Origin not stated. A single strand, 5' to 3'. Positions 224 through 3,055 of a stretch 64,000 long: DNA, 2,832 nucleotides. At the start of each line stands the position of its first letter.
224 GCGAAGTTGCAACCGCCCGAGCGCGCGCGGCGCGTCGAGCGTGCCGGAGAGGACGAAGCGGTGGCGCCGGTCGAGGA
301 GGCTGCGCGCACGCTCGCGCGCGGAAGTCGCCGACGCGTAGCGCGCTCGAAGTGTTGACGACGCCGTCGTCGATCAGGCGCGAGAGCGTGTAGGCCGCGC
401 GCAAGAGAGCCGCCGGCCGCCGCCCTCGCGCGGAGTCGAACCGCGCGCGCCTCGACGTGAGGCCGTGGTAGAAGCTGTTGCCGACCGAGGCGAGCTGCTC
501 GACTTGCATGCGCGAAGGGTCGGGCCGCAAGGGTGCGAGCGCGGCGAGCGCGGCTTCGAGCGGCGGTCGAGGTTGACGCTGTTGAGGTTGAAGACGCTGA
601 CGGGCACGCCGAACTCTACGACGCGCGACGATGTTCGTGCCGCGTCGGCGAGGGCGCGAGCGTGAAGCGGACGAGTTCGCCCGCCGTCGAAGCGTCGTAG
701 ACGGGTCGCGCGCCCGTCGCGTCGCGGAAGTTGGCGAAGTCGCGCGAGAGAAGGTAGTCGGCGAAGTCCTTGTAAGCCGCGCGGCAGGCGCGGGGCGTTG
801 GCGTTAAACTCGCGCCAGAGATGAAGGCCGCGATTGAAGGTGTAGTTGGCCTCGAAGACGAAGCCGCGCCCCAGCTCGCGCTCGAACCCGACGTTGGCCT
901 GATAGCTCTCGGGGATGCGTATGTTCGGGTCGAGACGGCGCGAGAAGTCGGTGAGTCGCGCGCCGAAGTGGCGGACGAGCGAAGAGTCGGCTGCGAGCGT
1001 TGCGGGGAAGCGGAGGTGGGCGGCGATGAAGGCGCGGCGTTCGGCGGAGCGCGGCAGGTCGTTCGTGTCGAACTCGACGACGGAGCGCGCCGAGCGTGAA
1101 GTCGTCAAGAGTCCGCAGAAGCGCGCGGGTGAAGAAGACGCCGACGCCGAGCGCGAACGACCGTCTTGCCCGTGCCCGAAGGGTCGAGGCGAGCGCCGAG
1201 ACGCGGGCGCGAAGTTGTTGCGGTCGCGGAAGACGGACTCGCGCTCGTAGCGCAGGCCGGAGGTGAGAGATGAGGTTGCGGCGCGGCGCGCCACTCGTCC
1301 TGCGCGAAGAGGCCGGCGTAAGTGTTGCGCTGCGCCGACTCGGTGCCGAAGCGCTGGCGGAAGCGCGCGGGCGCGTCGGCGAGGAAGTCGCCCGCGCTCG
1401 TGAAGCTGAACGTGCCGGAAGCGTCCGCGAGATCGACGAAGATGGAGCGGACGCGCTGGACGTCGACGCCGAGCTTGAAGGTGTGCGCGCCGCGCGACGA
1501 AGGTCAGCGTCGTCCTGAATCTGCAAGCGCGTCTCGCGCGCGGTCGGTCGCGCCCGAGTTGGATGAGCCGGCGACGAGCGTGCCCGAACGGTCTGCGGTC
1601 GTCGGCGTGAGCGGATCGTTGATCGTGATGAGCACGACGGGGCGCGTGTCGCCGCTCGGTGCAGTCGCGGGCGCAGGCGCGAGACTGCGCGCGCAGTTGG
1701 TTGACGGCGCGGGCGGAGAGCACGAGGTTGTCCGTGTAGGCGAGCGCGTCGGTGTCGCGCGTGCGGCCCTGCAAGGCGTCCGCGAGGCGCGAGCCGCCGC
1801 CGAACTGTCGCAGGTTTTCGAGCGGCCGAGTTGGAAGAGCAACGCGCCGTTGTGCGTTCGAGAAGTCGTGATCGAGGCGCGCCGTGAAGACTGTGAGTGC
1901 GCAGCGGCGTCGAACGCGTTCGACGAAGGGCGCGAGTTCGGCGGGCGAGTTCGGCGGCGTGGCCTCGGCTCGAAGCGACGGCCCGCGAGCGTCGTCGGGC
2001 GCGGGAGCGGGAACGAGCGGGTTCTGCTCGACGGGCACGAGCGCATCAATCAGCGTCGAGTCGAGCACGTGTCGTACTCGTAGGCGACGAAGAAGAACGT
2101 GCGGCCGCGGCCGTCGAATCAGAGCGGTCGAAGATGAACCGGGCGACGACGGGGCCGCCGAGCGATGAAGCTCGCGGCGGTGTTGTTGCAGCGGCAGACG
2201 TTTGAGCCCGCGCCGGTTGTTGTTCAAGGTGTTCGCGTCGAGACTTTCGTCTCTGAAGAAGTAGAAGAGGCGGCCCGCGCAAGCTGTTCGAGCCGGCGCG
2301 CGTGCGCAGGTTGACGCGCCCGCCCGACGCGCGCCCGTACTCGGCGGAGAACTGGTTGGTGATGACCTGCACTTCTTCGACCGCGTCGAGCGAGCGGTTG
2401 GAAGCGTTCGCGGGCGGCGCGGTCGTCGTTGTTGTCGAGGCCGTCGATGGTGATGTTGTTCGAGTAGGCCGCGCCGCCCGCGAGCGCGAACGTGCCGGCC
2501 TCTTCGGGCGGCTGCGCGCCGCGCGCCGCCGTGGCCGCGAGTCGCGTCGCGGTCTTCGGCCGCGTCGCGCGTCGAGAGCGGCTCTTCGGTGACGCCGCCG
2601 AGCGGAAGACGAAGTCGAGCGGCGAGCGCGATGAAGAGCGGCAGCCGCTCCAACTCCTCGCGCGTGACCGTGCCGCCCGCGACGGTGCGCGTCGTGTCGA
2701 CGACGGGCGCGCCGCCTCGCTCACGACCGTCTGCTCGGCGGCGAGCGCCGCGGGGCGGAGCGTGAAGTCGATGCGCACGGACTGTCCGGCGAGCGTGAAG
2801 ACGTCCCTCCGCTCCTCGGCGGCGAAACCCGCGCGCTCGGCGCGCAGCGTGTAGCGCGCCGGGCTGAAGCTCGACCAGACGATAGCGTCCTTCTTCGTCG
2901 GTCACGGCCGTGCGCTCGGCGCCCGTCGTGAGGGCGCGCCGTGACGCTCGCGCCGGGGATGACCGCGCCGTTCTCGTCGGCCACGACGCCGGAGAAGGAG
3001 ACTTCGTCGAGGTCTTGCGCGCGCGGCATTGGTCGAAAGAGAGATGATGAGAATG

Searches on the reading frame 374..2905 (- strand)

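Call 57: search_protein_families(library=pfam, proteins=[window:374-2905:-], max_evalue=0.00001)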
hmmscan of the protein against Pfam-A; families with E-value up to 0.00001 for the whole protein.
window:374-2905:- (843 aa): 1 family
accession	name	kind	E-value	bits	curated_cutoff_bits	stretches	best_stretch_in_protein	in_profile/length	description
PF25183.1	OMP_b-brl_4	-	8.5e-13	48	30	1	652-720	518-591/838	Outer membrane beta barrel domain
